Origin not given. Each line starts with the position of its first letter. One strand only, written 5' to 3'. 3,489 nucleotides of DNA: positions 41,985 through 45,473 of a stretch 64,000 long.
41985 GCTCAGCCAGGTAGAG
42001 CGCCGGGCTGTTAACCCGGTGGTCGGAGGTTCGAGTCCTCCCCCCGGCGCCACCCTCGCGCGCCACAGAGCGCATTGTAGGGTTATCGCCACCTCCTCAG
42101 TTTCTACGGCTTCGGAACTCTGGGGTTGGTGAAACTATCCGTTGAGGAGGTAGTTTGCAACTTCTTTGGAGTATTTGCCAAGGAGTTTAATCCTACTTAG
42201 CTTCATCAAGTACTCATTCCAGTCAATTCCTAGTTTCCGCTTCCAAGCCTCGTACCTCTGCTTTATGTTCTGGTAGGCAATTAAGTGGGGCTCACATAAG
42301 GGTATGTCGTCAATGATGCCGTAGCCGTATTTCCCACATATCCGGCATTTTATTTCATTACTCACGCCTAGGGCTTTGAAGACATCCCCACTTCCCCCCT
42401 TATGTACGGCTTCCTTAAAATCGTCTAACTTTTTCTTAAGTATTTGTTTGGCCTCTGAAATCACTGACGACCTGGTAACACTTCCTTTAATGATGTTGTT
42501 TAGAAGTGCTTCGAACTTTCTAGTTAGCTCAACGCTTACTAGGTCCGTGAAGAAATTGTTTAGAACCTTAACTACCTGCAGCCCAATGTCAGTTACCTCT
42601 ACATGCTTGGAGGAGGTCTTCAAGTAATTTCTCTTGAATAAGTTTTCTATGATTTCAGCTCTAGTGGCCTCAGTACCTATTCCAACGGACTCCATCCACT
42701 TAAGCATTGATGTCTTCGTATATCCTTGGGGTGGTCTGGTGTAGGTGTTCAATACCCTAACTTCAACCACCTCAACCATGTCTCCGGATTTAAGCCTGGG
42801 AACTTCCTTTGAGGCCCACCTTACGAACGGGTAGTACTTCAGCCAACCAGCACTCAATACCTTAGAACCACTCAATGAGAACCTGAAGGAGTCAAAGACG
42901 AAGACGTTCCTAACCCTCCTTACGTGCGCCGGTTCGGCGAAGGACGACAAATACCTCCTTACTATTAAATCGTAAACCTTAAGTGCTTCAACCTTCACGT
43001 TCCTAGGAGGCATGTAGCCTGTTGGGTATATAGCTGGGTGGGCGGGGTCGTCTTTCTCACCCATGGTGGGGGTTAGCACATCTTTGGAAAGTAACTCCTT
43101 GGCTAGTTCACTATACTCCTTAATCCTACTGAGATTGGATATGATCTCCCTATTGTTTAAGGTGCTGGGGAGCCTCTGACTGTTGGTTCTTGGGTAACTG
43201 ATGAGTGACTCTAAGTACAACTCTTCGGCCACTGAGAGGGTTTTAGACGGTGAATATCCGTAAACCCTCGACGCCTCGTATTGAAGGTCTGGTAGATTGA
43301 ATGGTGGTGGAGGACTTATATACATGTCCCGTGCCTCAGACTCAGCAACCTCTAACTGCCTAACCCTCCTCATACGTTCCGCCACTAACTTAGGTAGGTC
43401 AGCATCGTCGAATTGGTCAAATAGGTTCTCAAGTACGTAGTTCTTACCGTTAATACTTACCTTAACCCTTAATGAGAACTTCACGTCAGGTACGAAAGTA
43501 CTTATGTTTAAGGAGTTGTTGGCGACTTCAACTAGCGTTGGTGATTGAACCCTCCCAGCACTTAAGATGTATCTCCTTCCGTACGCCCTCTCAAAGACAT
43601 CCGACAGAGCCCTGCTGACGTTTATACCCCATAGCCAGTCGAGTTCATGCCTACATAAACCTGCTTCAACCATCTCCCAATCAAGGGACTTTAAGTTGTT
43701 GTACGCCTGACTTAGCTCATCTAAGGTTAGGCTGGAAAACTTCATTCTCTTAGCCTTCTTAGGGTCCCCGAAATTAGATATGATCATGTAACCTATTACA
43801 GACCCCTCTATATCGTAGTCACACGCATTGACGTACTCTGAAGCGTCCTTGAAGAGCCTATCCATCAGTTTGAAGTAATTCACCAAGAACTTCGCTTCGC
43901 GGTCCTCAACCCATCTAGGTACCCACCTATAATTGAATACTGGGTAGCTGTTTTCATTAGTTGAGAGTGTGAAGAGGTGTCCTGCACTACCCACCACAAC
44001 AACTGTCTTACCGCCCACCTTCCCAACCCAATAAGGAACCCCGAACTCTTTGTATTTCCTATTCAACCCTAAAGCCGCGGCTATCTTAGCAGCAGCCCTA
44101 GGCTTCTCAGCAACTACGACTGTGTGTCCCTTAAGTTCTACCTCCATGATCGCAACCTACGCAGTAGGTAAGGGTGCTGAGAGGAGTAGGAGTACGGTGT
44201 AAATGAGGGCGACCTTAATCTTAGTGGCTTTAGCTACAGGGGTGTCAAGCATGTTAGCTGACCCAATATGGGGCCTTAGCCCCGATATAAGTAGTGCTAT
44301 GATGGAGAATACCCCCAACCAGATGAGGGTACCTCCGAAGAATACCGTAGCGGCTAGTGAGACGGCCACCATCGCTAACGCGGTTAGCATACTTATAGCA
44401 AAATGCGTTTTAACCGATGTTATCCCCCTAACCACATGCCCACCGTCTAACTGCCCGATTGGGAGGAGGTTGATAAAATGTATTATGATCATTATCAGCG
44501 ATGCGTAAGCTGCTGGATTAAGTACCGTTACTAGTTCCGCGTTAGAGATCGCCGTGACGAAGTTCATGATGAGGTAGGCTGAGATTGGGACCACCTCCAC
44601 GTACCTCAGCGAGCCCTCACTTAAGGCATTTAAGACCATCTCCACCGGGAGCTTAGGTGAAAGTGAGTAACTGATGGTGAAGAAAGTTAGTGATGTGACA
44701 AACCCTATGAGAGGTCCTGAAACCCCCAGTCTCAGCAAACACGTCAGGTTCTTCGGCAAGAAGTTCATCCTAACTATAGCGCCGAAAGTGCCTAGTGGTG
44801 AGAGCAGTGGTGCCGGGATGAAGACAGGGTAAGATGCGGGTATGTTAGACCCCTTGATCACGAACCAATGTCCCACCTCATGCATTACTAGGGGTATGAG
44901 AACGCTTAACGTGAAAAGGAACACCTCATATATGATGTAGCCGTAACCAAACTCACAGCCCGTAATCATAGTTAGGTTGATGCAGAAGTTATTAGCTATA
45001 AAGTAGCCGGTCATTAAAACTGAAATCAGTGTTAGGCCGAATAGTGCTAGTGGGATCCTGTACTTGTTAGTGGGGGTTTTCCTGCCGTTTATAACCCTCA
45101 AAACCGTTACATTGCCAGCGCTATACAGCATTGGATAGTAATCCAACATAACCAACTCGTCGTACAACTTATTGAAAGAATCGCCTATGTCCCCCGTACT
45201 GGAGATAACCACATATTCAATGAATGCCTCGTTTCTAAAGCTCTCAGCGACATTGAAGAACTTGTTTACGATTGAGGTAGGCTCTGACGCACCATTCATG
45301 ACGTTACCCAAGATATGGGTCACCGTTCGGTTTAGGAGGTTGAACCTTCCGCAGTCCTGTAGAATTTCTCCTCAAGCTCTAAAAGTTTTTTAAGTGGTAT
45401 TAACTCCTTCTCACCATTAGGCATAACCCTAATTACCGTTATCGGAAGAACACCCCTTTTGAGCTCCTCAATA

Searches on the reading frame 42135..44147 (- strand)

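Call 52: search_protein_families(library=pfam, proteins=[window:42135-44147:-], max_evalue=0.00001)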
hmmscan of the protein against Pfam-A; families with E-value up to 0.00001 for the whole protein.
window:42135-44147:- (670 aa): 2 families
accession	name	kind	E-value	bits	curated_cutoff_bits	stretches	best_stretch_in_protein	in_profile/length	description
PF01131.25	Topoisom_bac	-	1.1e-109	367.7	35.1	1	155-563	2-410/411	DNA topoisomerase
PF01751.28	Toprim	-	2.2e-10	41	23.1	1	10-139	2-95/96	Toprim domain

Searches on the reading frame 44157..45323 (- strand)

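Call 52: search_protein_families(library=pfam, proteins=[window:44157-45323:-], max_evalue=0.00001)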
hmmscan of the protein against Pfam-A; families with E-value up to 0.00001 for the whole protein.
window:44157-45323:- (388 aa): 1 family
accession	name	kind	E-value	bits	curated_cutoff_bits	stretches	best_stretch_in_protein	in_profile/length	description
PF02163.28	Peptidase_M50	-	2.5e-16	60.2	27.2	1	137-306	2-199/221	Peptidase family M50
